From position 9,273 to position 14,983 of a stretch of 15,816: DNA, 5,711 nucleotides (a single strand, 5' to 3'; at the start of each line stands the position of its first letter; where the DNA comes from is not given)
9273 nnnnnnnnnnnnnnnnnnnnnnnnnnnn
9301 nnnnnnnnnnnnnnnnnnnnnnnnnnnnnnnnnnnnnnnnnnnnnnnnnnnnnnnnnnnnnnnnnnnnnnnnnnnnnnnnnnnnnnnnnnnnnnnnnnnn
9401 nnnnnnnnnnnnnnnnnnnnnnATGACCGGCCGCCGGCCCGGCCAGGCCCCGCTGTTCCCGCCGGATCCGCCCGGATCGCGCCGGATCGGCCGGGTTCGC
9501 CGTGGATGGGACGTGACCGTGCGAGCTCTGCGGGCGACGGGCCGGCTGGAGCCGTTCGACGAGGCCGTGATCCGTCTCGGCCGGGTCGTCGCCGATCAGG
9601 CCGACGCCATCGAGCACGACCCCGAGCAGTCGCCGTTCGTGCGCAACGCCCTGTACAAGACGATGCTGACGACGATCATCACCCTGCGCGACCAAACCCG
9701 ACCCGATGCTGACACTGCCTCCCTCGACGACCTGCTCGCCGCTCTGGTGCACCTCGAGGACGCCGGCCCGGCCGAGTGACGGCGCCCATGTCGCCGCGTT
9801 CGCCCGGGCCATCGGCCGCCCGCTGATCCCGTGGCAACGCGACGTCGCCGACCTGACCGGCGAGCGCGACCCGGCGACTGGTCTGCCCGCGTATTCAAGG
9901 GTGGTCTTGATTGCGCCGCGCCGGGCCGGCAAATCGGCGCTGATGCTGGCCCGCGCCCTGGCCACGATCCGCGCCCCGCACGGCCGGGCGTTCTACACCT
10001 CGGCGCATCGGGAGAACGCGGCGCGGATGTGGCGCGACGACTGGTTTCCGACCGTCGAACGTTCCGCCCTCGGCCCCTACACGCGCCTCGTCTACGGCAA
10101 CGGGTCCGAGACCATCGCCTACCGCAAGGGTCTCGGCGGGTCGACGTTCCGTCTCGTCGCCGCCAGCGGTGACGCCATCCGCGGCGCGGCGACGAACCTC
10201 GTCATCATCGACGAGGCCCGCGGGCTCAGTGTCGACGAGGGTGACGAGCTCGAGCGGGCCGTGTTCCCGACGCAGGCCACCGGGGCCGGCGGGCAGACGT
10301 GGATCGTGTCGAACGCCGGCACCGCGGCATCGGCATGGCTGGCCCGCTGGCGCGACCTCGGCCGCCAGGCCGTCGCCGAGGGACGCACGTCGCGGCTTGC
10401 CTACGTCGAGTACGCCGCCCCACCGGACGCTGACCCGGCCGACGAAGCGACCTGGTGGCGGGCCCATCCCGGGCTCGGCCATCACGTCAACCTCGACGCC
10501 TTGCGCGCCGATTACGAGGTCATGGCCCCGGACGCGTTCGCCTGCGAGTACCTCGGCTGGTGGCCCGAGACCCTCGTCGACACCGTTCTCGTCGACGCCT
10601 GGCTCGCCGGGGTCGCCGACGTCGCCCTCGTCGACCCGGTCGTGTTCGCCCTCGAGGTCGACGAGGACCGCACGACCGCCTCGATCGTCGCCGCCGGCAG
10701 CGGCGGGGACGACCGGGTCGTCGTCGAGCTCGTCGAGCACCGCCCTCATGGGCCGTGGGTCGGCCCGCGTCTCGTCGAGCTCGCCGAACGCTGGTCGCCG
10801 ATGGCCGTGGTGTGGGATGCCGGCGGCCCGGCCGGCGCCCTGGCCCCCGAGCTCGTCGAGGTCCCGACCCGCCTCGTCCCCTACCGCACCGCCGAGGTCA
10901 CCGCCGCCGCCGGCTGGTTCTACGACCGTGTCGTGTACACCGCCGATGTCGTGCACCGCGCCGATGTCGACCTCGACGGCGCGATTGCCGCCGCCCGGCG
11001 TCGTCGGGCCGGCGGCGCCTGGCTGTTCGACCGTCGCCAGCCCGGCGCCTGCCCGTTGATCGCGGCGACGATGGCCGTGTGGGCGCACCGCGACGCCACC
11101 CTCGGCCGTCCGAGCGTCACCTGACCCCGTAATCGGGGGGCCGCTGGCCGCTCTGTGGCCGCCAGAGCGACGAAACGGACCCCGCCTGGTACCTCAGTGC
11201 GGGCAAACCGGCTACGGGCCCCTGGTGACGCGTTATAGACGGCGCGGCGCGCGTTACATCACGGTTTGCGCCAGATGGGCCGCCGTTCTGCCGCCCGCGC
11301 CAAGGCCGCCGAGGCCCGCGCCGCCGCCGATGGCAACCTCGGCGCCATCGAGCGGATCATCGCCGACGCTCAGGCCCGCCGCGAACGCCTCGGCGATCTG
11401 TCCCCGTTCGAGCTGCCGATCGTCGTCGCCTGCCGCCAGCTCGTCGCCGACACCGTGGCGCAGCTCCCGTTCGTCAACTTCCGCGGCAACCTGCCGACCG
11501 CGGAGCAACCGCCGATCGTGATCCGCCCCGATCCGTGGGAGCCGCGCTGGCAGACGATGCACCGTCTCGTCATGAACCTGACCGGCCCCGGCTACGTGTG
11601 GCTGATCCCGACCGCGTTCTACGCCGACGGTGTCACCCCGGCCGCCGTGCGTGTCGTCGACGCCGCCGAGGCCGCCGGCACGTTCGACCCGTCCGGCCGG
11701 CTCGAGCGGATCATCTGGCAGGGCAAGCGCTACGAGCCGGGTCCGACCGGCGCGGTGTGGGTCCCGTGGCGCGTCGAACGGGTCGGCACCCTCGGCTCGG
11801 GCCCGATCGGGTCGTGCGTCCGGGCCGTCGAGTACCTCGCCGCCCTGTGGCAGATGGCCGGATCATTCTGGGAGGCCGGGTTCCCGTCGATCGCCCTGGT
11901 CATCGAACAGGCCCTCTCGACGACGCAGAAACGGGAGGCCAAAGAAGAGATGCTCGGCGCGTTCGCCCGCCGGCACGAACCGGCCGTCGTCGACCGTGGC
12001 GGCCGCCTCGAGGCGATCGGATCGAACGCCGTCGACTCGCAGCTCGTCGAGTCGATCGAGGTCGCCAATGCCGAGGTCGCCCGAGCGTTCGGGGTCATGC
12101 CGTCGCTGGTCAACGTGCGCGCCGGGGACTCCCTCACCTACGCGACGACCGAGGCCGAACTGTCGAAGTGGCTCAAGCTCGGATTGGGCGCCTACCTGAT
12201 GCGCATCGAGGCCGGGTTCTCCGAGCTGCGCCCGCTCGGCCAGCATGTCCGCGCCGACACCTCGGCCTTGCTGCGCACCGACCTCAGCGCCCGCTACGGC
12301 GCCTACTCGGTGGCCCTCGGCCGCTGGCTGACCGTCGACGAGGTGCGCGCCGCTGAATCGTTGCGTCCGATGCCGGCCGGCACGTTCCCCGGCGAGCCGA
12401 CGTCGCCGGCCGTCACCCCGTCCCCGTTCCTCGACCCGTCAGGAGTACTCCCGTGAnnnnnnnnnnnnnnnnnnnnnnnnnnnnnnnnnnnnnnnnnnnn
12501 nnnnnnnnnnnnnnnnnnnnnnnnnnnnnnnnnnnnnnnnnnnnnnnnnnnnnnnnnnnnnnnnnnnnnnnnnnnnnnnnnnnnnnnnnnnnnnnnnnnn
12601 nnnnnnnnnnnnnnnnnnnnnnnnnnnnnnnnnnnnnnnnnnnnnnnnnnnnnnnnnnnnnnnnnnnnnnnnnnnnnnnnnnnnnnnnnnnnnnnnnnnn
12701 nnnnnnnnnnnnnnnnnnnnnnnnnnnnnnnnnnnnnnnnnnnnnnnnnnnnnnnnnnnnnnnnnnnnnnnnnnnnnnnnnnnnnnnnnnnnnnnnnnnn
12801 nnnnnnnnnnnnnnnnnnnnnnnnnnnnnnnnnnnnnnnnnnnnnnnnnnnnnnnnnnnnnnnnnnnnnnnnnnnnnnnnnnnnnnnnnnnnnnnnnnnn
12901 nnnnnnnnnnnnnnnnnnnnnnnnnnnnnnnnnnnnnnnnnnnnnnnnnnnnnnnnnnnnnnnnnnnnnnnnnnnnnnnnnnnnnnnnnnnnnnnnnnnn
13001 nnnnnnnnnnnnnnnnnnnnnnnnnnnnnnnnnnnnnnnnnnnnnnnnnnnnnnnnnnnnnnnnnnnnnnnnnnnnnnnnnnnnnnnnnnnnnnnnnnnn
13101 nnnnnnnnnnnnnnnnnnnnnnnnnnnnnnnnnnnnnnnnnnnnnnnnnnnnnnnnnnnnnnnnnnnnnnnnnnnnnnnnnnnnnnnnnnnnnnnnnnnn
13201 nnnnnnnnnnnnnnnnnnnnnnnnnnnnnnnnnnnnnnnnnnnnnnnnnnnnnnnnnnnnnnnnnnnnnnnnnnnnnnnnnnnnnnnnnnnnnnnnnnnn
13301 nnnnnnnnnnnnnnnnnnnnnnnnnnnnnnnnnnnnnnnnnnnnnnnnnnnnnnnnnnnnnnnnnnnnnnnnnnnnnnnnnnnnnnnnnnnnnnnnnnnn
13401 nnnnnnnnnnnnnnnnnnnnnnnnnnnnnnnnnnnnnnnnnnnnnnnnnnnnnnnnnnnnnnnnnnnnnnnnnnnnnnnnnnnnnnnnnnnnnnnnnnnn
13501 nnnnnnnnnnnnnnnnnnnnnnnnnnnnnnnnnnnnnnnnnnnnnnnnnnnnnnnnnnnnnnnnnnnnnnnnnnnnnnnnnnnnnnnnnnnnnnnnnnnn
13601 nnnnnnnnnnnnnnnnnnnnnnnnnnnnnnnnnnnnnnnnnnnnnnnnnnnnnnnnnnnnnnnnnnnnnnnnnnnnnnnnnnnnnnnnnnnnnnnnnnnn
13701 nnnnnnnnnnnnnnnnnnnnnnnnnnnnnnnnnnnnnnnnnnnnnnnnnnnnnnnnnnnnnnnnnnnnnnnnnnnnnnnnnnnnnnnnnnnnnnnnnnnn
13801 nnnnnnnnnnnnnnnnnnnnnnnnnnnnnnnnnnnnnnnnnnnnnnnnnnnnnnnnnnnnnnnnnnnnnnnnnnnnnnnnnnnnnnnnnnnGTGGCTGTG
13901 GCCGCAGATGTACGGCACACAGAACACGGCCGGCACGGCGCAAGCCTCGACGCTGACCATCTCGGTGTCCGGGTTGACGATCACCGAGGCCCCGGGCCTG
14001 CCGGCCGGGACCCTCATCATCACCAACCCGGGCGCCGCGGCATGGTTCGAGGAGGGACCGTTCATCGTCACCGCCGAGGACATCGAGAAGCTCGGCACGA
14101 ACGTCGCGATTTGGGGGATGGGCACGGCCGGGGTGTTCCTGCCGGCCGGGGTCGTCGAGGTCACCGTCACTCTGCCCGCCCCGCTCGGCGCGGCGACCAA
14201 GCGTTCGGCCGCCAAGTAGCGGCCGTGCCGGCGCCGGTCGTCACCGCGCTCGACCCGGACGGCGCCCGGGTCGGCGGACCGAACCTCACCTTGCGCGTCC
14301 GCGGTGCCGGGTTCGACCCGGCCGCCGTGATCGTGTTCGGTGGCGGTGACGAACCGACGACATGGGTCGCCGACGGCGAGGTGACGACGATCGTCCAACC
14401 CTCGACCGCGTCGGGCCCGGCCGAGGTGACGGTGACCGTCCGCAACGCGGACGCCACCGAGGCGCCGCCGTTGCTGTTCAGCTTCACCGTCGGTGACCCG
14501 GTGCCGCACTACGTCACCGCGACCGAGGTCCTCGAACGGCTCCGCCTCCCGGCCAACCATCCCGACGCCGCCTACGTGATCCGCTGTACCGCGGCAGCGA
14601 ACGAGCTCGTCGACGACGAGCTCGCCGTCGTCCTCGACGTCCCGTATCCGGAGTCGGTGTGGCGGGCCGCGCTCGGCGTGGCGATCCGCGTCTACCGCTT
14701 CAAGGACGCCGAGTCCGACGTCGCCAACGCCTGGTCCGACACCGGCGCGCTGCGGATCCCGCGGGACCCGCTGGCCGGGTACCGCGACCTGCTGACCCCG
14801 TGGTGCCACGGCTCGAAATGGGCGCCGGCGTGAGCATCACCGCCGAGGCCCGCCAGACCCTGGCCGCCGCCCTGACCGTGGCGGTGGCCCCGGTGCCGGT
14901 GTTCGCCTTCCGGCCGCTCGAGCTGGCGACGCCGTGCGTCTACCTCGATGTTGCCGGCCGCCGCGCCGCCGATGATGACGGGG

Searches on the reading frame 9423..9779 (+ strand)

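Call 43: search_protein_families(library=phrogs, max_evalue=0.01, proteins=[window:9423-9779:+])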
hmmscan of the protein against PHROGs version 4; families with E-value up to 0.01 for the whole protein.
window:9423-9779:+ (118 aa): 1 family
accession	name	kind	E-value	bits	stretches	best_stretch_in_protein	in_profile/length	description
phrog_15169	-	head and packaging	0.00083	20.6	1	7-117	12-128/135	terminase small subunit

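Call 47: search_protein_families(library=pfam, max_evalue=0.1, proteins=[window:9423-9779:+])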
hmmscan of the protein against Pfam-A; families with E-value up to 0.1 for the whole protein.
window:9423-9779:+ (118 aa): 1 family
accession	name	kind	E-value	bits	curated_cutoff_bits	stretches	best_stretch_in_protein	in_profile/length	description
PF23931.1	Terminase_6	-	0.006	17.5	27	1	33-77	3-49/96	Terminase small subunit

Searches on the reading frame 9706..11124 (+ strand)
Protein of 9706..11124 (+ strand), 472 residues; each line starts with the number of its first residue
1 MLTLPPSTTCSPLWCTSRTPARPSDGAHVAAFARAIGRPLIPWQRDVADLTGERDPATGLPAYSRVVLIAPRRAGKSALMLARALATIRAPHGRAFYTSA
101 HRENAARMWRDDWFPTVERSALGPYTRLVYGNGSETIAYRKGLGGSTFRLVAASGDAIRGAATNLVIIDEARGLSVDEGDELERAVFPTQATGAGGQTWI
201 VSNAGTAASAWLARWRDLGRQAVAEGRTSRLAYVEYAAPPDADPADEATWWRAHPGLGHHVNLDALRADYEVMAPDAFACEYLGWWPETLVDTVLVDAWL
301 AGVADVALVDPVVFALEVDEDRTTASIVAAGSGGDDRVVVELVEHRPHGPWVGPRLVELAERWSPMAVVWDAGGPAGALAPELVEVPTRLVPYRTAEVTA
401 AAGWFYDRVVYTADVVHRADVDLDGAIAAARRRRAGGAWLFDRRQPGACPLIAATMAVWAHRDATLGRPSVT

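Call 10: search_protein_families(library=pfam, max_evalue=0.01, proteins=[window:9706-11124:+])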
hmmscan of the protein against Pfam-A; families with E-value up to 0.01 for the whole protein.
window:9706-11124:+ (472 aa): 1 family
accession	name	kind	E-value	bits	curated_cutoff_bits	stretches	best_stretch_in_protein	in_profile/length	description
PF05876.18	GpA_ATPase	-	0.00015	22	25.6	1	42-207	13-176/247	Phage terminase large subunit gpA, ATPase domain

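Call 33: find_related_loci(query=window:9907-11121:+, collection=viral_contigs, flank=10000)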
Query window:9907-11121:+ (405 aa) in viral_contigs; peptide patterns used: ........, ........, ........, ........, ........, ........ (x = any residue, [..] = any of these).
28 stretches matched a pattern; 19 encode a relative of the query (tblastn E <= 1e-3); 19 distinct loci.
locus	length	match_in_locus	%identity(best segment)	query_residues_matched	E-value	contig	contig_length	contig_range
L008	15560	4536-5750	98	1-405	0e+0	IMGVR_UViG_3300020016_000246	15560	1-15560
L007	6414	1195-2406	75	1-405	5e-173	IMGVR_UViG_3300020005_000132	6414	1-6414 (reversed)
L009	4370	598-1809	75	1-405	1e-172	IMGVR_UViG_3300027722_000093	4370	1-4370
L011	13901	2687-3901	71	1-405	9e-157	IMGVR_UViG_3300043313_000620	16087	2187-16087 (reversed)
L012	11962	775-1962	65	1-395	3e-154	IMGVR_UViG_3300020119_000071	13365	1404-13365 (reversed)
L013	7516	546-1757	70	1-404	1e-153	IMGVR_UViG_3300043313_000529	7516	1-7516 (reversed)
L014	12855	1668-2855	66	1-395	1e-146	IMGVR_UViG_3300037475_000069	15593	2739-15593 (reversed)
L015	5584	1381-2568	65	1-395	2e-147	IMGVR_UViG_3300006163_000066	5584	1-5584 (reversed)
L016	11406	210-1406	65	1-395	9e-131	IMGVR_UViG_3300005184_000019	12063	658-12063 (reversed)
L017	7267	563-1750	51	7-404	1e-109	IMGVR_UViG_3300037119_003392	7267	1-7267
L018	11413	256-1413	55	2-378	2e-109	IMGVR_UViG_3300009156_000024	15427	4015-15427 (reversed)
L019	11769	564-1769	55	2-404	4e-108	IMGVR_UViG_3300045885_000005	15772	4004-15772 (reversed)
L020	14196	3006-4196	51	7-404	5e-106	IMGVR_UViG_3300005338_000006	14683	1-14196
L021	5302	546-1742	49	7-405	1e-105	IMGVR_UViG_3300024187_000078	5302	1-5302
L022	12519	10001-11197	49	7-405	2e-104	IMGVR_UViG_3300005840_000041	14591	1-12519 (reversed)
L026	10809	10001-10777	52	7-265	1e-71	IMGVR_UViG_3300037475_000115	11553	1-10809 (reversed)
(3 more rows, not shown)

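Call 53: search_protein_families(library=phrogs, max_evalue=0.01, proteins=[L022:6973-7821:+, L022:6725-6976:+])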
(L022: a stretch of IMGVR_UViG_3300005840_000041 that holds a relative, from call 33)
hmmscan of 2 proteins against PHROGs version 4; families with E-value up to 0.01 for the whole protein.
L022:6973-7821:+ (282 aa): 0 families

L022:6725-6976:+ (83 aa): 6 families
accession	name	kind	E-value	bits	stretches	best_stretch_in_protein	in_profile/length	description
phrog_66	-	integration and excision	3.3e-08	34.6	1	2-63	85-142/412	excisionase and transcriptional regulator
phrog_57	-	head and packaging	0.0005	21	1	3-62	5-60/199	terminase small subunit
phrog_2907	-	integration and excision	0.0036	18.7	1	8-65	4-61/117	excisionase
phrog_9668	-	integration and excision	0.0048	18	1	4-63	9-66/114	excisionase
phrog_1877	-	DNA, RNA and nucleotide metabolism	0.006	17.5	1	3-38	53-88/129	DNA binding protein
phrog_2655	-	integration and excision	0.0064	17.2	1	7-56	111-159/181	excisionase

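Call 54: search_protein_families(library=pfam, max_evalue=0.05, proteins=[L022:6973-7821:+, L022:6725-6976:+])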
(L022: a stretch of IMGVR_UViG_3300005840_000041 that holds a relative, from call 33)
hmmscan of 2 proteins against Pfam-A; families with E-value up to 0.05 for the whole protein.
L022:6973-7821:+ (282 aa): 0 families

L022:6725-6976:+ (83 aa): 3 families
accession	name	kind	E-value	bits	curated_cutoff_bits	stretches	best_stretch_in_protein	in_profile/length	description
PF12728.13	HTH_17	-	3.3e-11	43.7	27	1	10-63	1-49/51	Helix-turn-helix domain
PF13338.12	AbiEi_4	-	0.01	16.4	25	1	12-36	15-38/49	Transcriptional regulator, AbiEi antitoxin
PF21531.3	Rv2175c_wHTH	-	0.025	15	27.1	0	10-36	15-41/57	DNA-binding protein Rv2175c, wHTH domain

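Call 62: search_dna_similar(query=window:9907-11121:+, collection=phages, mode=protein, max_evalue=1e-10, max_rows=15)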
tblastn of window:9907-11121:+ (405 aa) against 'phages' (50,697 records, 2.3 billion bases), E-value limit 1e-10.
Records with a match: 470; places in all: 470; records where one place covers at least 80% of the query: 451.
Best place of each record, by identity: <60% 470.
By first word of the organism name: Mycobacterium 196; Arthrobacter 152; Microbacterium 71; Gordonia 40; Curtobacterium 6; Rhodococcus 2; Caudoviricetes 1; Bifidobacterium 1; Pseudomonas 1.
By host as written in the record: Mycobacterium smegmatis mc2 155 150; Arthrobacter sp. ATCC 21022 130; Microbacterium foliorum NRRL B-24224 42; Mycobacterium smegmatis mc#155 31; Gordonia terrae 3612 29; Microbacterium foliorum NRRL B-24224 SEA 23; Arthrobacter sp. (ATCC 21022) 7; Gordonia neofelifaecis NRRL 59395 5; and 26 more.
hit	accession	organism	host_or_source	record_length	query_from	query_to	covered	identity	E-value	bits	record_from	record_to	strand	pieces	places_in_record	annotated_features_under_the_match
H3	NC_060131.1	Gordonia phage Neville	Gordonia terrae 3612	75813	1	394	97%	29.9%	1e-23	109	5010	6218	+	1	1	12: terminase large subunit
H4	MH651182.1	Gordonia phage Neville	Gordonia terrae 3612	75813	1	394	97%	29.9%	1e-23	109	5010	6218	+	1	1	12: terminase large subunit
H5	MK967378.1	Gordonia phage Trax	Gordonia terrae 3612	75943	1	394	97%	29.9%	2e-23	108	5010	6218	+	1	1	12: terminase large subunit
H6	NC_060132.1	Gordonia phage Trax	Gordonia terrae 3612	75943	1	394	97%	29.9%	2e-23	108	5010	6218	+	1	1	12: terminase large subunit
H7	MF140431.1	Arthrobacter phage Taj14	Arthrobacter sp. ATCC 21022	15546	1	404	100%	29.1%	2e-20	100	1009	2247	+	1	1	4: terminase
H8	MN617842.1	Arthrobacter phage Saphira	Arthrobacter sp. ATCC 21022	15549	1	403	100%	29.1%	1e-20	100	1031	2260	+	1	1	4: terminase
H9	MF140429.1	Arthrobacter phage Swenson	Arthrobacter sp. ATCC 21022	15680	1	403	100%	29.1%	1e-20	100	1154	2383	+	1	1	4: terminase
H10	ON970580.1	Arthrobacter phage Kels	Arthrobacter globiformis B-2979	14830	1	394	97%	29.6%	2e-18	93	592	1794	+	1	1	2: terminase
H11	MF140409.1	Arthrobacter phage Elkhorn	Arthrobacter sp. ATCC 21022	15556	1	403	100%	28.8%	4e-21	101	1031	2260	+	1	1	4: terminase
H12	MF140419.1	Arthrobacter phage Lore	Arthrobacter sp. ATCC 21022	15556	1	403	100%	28.8%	4e-21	101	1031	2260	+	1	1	4: terminase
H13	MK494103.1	Arthrobacter phage Blair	Arthrobacter sp. ATCC 21022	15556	1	403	100%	28.8%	4e-21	101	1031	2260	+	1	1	4: terminase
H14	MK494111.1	Arthrobacter phage StewieGriff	Arthrobacter sp. ATCC 21022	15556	1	403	100%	28.8%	4e-21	101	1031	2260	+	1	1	4: terminase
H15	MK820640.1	Arthrobacter phage Laila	Arthrobacter sp. ATCC 21022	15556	1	403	100%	28.8%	4e-21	101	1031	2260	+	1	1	5: terminase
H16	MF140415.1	Arthrobacter phage KylieMac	Arthrobacter sp. ATCC 21022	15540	1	403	100%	28.8%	7e-21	100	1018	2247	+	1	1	5: terminase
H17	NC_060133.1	Gordonia phage Rabbitrun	Gordonia Terrae CAG3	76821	1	394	97%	29.4%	1e-19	97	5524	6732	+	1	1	14: terminase large subunit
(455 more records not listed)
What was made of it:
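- Closest known: Arthrobacter phage Taj14 and other cluster AN phages. Different: TerL is only 29% identical (call 62).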

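Call 66: search_protein_families(library=pfam, max_evalue=0.05, proteins=[L026:7346-7828:+])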
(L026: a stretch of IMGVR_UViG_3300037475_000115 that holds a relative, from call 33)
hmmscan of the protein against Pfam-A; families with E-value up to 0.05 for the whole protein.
L026:7346-7828:+ (160 aa): 7 families
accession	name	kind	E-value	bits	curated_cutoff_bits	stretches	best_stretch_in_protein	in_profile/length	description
PF13730.12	HTH_36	-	1.8e-07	31.3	25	1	28-70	13-55/55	Helix-turn-helix domain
PF00392.27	GntR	-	0.0022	18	27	1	41-74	25-58/64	Bacterial regulatory proteins, gntR family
PF08279.18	HTH_11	-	0.014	15.7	25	1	46-71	21-46/55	HTH domain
PF13384.12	HTH_23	-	0.017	15.4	24.6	1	46-65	23-42/50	Homeodomain-like domain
PF13613.12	HTH_Tnp_4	-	0.018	15.1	27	1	42-61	21-40/53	Helix-turn-helix of DDE superfamily endonuclease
PF13518.12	HTH_28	-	0.037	14.5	25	1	42-69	14-41/52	Helix-turn-helix domain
PF12802.13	MarR_2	-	0.046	14.3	27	0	32-76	13-56/61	MarR family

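Call 80: search_protein_families(library=phrogs, max_evalue=0.01, proteins=[L026:7346-7828:+])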
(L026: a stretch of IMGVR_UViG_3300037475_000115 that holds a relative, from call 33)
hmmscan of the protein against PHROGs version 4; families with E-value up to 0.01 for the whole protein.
L026:7346-7828:+ (160 aa): 8 families
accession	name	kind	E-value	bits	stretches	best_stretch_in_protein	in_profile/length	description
phrog_391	-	DNA, RNA and nucleotide metabolism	4.4e-08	34.1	1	24-115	25-110/298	replication initiation O-like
phrog_1032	-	DNA, RNA and nucleotide metabolism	7.3e-08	33.7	1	35-120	33-120/281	replication initiation protein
phrog_270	-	DNA, RNA and nucleotide metabolism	1.9e-06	28.5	1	31-107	58-127/383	replication initiation protein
phrog_678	-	DNA, RNA and nucleotide metabolism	8.8e-06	26.5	1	30-107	80-146/346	replication initiation O-like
phrog_8102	-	DNA, RNA and nucleotide metabolism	0.00074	19.7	1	32-85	50-103/337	replication initiation protein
phrog_10724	-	unknown function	0.0029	18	1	40-102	31-91/253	-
phrog_428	-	DNA, RNA and nucleotide metabolism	0.005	17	1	40-81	127-165/455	replication initiation protein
phrog_15053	-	unknown function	0.0053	17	1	29-82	55-109/343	-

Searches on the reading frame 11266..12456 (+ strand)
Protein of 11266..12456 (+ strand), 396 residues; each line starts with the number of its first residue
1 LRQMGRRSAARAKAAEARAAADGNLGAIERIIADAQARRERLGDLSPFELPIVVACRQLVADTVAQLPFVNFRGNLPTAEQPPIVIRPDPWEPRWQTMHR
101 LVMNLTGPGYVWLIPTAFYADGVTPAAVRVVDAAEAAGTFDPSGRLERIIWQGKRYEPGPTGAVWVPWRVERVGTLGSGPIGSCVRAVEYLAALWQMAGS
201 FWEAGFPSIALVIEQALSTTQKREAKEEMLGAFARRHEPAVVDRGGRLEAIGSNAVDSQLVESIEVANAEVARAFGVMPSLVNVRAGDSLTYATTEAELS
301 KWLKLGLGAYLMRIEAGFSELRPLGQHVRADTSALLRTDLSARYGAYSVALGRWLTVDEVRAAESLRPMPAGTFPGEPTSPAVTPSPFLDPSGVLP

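Call 11: search_protein_families(library=pfam, max_evalue=0.01, proteins=[window:11266-12456:+])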
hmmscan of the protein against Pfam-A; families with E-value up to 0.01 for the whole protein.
window:11266-12456:+ (396 aa): 1 family
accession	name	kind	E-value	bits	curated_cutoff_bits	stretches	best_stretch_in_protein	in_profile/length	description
PF04860.17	Phage_portal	-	7.7e-32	111.2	39.1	1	52-364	2-320/321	Phage portal protein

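Call 32: find_related_loci(query=window:11275-12453:+, collection=viral_contigs, flank=10000)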
Query window:11275-12453:+ (393 aa) in viral_contigs; peptide patterns used: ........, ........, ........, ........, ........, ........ (x = any residue, [..] = any of these).
7 stretches matched a pattern; 4 encode a relative of the query (tblastn E <= 1e-3); 4 distinct loci.
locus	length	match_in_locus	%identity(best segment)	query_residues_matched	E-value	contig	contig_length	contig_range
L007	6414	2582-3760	96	1-393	0e+0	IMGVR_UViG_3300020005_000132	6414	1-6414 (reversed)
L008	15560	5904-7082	96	1-393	0e+0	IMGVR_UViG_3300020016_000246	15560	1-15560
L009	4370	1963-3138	94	1-393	0e+0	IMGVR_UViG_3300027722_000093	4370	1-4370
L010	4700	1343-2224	21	49-316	3e-9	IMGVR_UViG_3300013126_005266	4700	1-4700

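Call 43: search_protein_families(library=phrogs, max_evalue=0.01, proteins=[L008:1538-2161:+])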
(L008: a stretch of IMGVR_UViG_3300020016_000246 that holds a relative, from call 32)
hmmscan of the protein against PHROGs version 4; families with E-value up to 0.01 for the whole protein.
L008:1538-2161:+ (207 aa): 1 family
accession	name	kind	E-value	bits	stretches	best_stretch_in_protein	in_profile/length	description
phrog_3502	-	unknown function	0.00036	21.6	1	28-85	48-104/131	-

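Call 47: search_protein_families(library=pfam, max_evalue=0.1, proteins=[L008:1538-2161:+, L008:1188-1538:+])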
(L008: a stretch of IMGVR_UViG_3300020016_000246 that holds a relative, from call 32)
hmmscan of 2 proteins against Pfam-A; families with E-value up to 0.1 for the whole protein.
L008:1538-2161:+ (207 aa): 1 family
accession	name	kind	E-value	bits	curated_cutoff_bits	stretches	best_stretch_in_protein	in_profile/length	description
PF13730.12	HTH_36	-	5.4e-06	26.6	25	1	28-82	2-55/55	Helix-turn-helix domain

L008:1188-1538:+ (116 aa): 0 families

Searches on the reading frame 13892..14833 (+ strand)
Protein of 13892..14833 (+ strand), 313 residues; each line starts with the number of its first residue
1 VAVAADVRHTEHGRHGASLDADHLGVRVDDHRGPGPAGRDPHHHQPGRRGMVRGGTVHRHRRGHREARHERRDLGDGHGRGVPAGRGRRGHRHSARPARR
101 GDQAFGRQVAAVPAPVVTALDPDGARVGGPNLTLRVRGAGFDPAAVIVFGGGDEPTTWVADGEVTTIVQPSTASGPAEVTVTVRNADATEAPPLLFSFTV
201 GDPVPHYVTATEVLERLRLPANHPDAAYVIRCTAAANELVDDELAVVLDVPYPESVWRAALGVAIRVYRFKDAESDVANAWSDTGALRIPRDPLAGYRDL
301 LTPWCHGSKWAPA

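Call 11: search_protein_families(library=pfam, max_evalue=0.01, proteins=[window:13892-14833:+])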
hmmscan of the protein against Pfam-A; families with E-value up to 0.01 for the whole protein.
window:13892-14833:+ (313 aa): 1 family
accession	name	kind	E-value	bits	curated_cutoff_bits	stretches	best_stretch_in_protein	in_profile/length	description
PF01833.30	TIG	-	1.9e-06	28.2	20.9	1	115-197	1-83/84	IPT/TIG domain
